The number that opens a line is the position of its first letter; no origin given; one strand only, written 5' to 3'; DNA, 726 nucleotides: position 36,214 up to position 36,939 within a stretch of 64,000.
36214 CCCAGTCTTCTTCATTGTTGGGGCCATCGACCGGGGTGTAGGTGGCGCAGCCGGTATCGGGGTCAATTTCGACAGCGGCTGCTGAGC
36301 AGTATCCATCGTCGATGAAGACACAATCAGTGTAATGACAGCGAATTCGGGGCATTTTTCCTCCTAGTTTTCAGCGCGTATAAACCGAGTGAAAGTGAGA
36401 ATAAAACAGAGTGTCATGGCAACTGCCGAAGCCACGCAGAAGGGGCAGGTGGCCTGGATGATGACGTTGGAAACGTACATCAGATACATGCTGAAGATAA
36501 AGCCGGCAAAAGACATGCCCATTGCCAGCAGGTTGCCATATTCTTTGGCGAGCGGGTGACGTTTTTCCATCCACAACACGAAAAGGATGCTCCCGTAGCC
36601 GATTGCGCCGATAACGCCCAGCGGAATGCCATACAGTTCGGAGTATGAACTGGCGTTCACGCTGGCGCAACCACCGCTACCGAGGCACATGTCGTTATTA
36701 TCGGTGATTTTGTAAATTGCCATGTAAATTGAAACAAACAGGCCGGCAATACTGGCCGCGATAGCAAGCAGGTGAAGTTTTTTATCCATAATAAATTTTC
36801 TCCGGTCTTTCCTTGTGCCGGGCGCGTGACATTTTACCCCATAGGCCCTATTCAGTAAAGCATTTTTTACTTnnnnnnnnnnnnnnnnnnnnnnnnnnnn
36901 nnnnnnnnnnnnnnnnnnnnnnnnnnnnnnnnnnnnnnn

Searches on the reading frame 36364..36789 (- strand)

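Call 3: search_protein_families(library=pfam, proteins=[window:36364-36789:-])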
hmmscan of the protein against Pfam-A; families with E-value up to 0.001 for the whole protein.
window:36364-36789:- (141 aa): 1 family
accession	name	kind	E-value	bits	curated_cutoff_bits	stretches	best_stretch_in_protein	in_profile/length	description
PF07884.19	VKOR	-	1e-25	90.9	27.5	1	8-133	2-134/134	Vitamin K epoxide reductase family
